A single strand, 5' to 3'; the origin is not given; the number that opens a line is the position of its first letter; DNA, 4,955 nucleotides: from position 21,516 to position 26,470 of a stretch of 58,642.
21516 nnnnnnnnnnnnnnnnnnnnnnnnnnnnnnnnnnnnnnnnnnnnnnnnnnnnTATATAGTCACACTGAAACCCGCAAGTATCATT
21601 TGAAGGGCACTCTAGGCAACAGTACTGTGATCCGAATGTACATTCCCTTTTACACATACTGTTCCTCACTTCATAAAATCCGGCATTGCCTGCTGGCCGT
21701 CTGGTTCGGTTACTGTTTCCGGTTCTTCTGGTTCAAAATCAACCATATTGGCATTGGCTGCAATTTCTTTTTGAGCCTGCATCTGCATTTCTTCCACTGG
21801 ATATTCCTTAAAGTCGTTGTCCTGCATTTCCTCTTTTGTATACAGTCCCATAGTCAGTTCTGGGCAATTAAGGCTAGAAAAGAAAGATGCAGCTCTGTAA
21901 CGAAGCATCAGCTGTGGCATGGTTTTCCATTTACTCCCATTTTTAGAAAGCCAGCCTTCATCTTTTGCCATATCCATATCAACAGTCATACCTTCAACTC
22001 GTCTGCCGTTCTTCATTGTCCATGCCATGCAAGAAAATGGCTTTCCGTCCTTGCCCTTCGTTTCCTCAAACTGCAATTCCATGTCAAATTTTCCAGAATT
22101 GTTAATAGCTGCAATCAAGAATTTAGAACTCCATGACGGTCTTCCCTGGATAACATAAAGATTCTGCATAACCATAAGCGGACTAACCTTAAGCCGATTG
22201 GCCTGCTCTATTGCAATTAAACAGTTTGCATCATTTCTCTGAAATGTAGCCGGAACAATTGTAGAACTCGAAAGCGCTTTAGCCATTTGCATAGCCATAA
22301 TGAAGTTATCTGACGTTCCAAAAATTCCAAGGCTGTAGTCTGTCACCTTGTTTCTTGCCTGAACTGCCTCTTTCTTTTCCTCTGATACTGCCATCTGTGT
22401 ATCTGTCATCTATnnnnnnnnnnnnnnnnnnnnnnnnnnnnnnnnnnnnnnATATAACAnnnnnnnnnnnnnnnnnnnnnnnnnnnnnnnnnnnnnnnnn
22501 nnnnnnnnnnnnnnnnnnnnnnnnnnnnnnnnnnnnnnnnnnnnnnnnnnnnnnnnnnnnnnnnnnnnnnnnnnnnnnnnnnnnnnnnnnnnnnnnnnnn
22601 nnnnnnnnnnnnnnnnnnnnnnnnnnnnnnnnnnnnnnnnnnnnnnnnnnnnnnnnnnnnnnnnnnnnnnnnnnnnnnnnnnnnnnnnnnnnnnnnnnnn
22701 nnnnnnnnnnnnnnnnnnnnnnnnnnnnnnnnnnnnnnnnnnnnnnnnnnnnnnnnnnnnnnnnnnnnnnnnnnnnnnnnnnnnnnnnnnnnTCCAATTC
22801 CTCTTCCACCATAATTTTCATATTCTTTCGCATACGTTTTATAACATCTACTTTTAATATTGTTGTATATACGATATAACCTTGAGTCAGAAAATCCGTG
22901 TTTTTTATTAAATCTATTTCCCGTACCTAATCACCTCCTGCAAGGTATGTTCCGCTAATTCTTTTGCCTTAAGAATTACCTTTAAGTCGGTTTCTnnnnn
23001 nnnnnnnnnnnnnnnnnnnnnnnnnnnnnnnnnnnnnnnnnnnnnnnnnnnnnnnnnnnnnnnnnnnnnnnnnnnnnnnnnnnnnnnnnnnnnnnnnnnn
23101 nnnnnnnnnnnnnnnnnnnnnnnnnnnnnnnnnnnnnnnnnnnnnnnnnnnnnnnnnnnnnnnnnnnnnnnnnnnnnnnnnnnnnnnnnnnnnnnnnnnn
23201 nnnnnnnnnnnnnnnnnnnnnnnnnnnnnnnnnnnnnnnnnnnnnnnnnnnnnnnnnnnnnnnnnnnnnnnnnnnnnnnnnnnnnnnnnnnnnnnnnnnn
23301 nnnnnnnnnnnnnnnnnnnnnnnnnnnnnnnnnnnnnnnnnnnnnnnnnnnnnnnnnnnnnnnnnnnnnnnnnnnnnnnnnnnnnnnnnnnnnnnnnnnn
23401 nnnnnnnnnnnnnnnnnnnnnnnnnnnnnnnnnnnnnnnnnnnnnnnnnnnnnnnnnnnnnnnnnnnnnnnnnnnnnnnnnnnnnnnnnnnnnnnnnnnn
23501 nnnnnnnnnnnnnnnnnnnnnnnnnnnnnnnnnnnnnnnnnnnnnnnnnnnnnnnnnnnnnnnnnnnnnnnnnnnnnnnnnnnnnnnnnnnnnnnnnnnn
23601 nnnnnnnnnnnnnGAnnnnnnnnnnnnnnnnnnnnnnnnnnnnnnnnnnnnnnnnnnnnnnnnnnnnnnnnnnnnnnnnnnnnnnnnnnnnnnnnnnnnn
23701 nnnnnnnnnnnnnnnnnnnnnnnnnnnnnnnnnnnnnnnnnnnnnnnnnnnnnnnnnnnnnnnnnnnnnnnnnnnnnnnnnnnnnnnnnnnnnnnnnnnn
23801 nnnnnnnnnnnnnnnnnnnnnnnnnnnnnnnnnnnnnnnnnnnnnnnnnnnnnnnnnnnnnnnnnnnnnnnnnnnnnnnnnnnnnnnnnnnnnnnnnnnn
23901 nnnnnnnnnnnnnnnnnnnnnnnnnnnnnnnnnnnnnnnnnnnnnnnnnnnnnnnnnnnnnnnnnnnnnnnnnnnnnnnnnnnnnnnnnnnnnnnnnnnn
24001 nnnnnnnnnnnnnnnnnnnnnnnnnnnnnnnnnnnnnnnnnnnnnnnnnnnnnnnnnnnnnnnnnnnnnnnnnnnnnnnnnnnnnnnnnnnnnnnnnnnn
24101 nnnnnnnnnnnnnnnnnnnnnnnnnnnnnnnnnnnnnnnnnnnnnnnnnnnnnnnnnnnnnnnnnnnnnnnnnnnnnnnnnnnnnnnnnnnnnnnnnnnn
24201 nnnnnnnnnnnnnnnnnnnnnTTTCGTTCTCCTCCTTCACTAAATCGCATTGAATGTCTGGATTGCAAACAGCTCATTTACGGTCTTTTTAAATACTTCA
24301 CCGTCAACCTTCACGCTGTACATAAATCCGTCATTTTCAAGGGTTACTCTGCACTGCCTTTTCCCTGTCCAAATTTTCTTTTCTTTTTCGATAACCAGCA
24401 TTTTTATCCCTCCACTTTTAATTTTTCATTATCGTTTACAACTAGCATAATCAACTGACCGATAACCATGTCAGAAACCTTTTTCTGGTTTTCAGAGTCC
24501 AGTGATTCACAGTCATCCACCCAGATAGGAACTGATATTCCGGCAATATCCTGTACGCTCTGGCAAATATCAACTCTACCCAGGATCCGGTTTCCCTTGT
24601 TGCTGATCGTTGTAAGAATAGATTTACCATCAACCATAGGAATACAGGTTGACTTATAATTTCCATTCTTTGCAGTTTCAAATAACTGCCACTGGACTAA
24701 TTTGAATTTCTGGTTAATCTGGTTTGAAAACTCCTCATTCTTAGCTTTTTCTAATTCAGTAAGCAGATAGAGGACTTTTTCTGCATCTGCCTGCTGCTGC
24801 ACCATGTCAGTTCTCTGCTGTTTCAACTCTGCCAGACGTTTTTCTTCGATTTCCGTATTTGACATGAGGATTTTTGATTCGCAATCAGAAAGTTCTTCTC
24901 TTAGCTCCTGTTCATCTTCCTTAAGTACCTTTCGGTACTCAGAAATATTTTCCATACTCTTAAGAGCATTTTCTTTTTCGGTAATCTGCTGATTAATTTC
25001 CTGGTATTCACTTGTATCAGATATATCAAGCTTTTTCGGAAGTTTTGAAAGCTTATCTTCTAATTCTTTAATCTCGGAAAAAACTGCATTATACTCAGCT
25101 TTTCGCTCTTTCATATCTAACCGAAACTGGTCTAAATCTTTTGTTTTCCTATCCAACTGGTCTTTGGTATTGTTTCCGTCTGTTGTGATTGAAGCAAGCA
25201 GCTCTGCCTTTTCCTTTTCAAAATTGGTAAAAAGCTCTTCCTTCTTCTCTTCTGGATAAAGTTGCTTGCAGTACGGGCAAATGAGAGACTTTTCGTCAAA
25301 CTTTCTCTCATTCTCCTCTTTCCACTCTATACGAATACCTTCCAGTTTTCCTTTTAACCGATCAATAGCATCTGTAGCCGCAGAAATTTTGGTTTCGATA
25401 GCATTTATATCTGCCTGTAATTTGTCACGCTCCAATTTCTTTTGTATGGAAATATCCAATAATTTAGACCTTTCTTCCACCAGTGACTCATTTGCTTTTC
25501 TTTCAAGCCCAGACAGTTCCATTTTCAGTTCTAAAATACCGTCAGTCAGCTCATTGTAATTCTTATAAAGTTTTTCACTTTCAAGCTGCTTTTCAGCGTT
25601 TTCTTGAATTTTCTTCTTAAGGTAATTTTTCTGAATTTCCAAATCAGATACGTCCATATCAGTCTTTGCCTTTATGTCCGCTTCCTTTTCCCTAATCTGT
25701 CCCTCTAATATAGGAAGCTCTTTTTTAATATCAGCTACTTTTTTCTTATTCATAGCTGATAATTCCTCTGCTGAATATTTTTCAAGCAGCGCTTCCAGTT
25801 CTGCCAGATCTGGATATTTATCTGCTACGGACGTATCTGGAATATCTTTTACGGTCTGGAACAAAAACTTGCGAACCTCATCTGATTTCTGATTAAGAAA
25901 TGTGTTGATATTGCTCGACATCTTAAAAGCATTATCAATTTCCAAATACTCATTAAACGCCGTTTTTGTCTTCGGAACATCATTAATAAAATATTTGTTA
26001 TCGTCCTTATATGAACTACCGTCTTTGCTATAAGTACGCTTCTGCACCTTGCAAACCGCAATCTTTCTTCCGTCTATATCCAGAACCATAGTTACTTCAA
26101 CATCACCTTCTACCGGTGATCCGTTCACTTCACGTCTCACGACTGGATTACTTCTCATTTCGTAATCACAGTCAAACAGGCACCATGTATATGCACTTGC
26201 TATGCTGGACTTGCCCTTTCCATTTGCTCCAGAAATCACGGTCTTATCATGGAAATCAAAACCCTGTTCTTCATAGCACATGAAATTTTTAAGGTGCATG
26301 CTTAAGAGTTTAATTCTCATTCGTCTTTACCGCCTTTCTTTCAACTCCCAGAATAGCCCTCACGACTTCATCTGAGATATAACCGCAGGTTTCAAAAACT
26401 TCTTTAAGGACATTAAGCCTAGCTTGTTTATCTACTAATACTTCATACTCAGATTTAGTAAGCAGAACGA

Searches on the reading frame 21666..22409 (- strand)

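Call 12: search_protein_families(library=phrogs, proteins=[window:21666-22409:-], max_evalue=0.001)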
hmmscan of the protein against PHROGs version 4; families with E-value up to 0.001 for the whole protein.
window:21666-22409:- (247 aa): 4 families
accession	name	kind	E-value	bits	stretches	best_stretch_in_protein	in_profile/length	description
phrog_561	-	DNA, RNA and nucleotide metabolism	6.9e-73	248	1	2-235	270-512/633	RecT-like ssDNA annealing protein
phrog_4171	-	DNA, RNA and nucleotide metabolism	1.8e-14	55.2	1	32-238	36-265/392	RecT-like ssDNA annealing protein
phrog_10056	-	DNA, RNA and nucleotide metabolism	0.00064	20.2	1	154-221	144-212/302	RecT-like ssDNA annealing protein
phrog_2780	-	DNA, RNA and nucleotide metabolism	0.00082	19.8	0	115-236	131-257/369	RecT-like ssDNA annealing protein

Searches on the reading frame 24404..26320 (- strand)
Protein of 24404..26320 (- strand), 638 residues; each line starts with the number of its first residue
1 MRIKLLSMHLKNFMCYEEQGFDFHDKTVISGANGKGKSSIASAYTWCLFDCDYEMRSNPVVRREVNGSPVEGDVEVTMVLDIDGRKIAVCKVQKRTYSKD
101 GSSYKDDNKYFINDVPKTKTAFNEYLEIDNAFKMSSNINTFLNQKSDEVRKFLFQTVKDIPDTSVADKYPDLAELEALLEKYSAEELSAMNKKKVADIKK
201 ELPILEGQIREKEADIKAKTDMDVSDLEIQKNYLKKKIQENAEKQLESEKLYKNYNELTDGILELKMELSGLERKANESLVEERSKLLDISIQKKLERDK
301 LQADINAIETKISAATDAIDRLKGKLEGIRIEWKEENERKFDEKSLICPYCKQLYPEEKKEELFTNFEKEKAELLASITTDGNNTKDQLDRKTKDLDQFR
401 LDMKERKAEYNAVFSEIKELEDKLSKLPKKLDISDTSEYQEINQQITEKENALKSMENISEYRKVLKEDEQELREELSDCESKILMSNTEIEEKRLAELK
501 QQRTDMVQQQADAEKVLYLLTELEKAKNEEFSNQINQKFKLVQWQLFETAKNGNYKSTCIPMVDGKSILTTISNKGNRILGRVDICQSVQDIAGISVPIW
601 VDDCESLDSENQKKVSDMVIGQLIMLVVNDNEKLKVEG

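Call 12: search_protein_families(library=phrogs, proteins=[window:24404-26320:-], max_evalue=0.001)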
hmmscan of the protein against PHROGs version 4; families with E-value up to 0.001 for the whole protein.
window:24404-26320:- (638 aa): 6 families
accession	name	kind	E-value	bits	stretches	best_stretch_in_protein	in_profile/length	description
phrog_77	-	DNA, RNA and nucleotide metabolism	5.2e-49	168.6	1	1-636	294-937/967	SbcC-like subunit of palindrome specific endonuclease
phrog_10445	-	unknown function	1.2e-29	104.5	1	2-278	2-281/296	-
phrog_21084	-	other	1.1e-25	91.3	1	258-635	13-392/396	recombinase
phrog_20188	-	DNA, RNA and nucleotide metabolism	2.9e-22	80.4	1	359-636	2-276/279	endonuclease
phrog_1499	-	unknown function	5.3e-16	59.9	1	1-326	1-259/427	-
phrog_25363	-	unknown function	3.6e-07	31.3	1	3-55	5-58/77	-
